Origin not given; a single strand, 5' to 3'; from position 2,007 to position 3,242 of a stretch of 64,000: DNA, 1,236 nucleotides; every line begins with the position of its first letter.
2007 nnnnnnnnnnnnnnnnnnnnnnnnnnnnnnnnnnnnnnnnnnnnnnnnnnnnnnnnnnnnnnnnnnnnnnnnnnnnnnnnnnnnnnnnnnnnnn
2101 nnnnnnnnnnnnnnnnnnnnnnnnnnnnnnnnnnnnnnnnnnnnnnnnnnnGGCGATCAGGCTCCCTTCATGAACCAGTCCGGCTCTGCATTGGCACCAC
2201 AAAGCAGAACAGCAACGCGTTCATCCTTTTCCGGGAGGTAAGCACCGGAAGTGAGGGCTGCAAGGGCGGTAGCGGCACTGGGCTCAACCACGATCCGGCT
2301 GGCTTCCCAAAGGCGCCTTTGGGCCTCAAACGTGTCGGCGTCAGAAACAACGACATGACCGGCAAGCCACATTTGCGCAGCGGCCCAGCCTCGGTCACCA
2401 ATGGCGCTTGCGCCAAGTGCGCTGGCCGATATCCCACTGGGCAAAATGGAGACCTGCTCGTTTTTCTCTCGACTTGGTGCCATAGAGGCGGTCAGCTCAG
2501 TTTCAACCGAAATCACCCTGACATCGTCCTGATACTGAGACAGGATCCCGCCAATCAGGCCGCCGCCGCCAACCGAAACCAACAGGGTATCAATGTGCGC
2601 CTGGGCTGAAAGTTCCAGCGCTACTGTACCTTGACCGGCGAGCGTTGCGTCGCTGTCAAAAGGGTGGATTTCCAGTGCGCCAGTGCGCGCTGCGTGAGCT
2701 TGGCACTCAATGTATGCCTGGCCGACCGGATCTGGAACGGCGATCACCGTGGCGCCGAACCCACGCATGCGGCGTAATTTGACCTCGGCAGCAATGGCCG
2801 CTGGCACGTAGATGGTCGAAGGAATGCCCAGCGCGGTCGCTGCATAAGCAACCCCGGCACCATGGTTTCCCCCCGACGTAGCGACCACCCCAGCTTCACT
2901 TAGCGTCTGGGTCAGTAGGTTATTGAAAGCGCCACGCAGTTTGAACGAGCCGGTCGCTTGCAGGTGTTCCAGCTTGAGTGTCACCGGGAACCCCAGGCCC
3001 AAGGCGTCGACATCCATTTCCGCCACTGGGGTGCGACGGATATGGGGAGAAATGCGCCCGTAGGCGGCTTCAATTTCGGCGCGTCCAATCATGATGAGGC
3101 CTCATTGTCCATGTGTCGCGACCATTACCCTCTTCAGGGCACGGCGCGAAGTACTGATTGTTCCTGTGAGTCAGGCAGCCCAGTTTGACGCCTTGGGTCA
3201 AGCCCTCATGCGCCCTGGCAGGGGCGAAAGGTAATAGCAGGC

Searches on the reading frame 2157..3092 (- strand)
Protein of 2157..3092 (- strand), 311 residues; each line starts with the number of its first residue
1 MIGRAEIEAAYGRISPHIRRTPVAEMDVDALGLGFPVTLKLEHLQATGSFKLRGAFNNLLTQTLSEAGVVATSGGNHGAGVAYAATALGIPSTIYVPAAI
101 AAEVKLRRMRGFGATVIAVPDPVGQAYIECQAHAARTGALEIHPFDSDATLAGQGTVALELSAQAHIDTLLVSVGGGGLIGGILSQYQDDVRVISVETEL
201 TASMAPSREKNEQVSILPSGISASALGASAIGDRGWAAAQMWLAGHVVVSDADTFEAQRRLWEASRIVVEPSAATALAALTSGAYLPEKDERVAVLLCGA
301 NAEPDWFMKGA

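Call 5: search_protein_families(library=pfam, proteins=[window:2160-3092:-], max_evalue=1)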
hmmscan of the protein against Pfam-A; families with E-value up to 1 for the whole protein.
window:2160-3092:- (311 aa): 1 family
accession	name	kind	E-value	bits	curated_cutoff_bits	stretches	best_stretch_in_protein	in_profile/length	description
PF00291.31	PALP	-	6e-60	203.5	35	1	14-299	1-295/295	Pyridoxal-phosphate dependent enzyme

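Call 12: find_related_loci(query=window:2160-3092:-, collection=genome_contigs, flank=10000)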
Query window:2160-3092:- (311 aa) in genome_contigs; peptide patterns used: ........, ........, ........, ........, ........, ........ (x = any residue, [..] = any of these).
141 stretches matched a pattern; 65 encode a relative of the query (tblastn E <= 1e-3); 65 distinct loci.
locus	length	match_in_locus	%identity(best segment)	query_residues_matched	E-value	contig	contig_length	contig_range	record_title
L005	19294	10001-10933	87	1-311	3e-166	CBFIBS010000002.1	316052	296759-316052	MAG: Alphaproteobacteria bacterium isolate Co_bin_450_strict genome assembly, contig: Co_bin_450_strict_c2, whole genome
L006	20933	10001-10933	88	1-311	2e-165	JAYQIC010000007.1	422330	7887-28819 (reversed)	MAG: Rhodospirillaceae bacterium isolate SD4487_NP_metabta_bins_sens.tsv.314 contig_47217_pilon, whole genome shotgun se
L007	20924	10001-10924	89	1-308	2e-162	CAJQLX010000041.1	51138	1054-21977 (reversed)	MAG: uncultured Alphaproteobacteria bacterium isolate 0.2_20180524_Bin_167_1 genome assembly, contig: c_000000000676, wh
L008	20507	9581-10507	86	1-309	1e-162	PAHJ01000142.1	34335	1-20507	MAG: Geminicoccus sp. isolate MED756 121485, whole genome shotgun sequence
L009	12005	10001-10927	88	1-309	3e-161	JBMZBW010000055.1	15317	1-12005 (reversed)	MAG: Alphaproteobacteria bacterium isolate ME_XS_2203_2_bin_39 ME_XS_2203_2_bin_39_56, whole genome shotgun sequence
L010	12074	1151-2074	86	1-308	4e-159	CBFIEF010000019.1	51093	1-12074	MAG: Alphaproteobacteria bacterium isolate Co_bin_324_indstr genome assembly, contig: Co_bin_324_indstr_c20, whole genom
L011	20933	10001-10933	87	1-311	6e-166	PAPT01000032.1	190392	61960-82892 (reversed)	MAG: Geminicoccus sp. isolate SP156 MHASMcontig_697997, whole genome shotgun sequence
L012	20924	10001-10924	57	4-311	4e-96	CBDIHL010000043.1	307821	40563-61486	MAG: Dinoroseobacter sp. isolate 911bf8f8-182e-426b-b18e-431103e4acbb genome assembly, contig: contig_43, whole genome s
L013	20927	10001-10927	57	4-311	4e-95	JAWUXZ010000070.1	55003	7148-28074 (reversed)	MAG: Dinoroseobacter sp. isolate HBSea_ice_MAG750 BAT.750_1171369_flag=1_multi=7.0000_len=55003, whole genome shotgun se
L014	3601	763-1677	56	5-310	9e-95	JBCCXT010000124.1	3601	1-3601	MAG: Pseudomonadota bacterium isolate P01_F01_bin.133 k141_3357548_length_3601_cov_19.1176, whole genome shotgun sequenc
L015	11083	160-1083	56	4-311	6e-90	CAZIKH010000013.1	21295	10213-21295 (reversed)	MAG TPA_asm: uncultured Dinoroseobacter sp. isolate SRP342821_co1_70 genome assembly, contig: NODE_1758_length_21295_cov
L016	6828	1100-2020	54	4-309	4e-88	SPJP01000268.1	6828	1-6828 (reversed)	MAG: Rhodobacteraceae bacterium isolate BinT2.007 contig_165, whole genome shotgun sequence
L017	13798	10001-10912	50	1-304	4e-71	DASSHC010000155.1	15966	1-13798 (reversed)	MAG TPA_asm: Thermomicrobiaceae bacterium isolate SMAG_U1049 k141_354132, whole genome shotgun sequence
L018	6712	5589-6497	46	2-301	3e-62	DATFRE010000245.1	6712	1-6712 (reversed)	MAG TPA_asm: Dongiaceae bacterium isolate SMAG_U9350 k141_2974678, whole genome shotgun sequence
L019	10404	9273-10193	44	1-310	9e-56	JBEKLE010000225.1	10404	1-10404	MAG: Rhodopila sp. isolate SPRUCE 363 SPRUCE_363_225, whole genome shotgun sequence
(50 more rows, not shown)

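Call 73: search_protein_families(library=pfam, proteins=[L005:11663-12550:-], max_evalue=1)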
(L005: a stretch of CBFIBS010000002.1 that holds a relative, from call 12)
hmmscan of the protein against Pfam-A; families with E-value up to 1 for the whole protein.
L005:11663-12550:- (296 aa): 0 families

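Call 74: search_solved_structures(query=L005:11663-12550:-, max_evalue=1)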
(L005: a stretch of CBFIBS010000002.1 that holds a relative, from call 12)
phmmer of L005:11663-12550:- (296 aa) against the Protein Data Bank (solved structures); distinct sequences matched with E-value up to 1: 0.

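Call 75: search_protein_families(library=padloc, proteins=[L005:11663-12550:-], max_evalue=1)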
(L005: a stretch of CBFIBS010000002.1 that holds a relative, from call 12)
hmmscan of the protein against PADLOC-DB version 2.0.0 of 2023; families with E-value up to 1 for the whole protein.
L005:11663-12550:- (296 aa): 0 families

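Call 77: find_encoding_contigs(protein=window:2157-3092:-, flank=6000, max_places=10)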
Protein window:2157-3092:- (311 aa): 24 contigs read that carry it; 8 places shown.
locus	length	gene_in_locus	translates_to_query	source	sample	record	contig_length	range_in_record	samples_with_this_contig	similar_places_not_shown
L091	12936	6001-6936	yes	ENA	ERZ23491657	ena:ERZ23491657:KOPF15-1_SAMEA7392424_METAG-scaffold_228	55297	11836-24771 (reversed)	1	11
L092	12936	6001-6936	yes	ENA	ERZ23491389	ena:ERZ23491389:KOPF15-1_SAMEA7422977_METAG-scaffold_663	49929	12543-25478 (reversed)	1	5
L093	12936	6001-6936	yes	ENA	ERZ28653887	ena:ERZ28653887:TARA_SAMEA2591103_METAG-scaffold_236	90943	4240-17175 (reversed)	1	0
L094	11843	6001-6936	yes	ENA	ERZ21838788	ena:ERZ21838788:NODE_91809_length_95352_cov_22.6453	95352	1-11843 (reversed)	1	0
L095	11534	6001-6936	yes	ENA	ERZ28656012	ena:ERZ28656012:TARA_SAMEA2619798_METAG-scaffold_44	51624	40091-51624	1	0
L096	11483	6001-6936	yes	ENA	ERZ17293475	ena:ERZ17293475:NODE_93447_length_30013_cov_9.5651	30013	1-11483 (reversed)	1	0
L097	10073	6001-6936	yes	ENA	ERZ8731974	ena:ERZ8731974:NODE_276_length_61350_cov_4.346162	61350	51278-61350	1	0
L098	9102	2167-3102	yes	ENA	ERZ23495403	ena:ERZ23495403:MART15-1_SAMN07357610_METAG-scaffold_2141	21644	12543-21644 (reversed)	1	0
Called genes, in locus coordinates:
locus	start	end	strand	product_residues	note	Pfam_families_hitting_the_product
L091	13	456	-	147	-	PF00359:PTS_EIIA_2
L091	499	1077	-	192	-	PF02482:Ribosomal_S30AE, PF16321:Ribosom_S30AE_C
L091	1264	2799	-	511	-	PF00309:Sigma54_AID, PF04963:Sigma54_CBD, PF04552:Sigma54_DBD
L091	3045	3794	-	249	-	PF00005:ABC_tran, PF13304:AAA_21 (faint)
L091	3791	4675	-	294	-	PF03968:LptD_N (faint)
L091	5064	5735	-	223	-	PF01612:DNA_pol_A_exo1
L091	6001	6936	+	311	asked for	PF00291:PALP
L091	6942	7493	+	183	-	-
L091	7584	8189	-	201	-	-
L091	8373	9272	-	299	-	-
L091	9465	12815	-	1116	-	PF00028:Cadherin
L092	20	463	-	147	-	PF00359:PTS_EIIA_2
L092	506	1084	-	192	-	PF02482:Ribosomal_S30AE, PF16321:Ribosom_S30AE_C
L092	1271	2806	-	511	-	PF00309:Sigma54_AID, PF04963:Sigma54_CBD, PF04552:Sigma54_DBD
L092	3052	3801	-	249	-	PF00005:ABC_tran, PF13304:AAA_21 (faint)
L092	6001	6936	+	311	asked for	PF00291:PALP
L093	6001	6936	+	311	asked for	PF00291:PALP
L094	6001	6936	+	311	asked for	PF00291:PALP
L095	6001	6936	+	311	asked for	PF00291:PALP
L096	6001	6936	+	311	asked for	PF00291:PALP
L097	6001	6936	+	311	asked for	PF00291:PALP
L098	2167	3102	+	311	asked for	PF00291:PALP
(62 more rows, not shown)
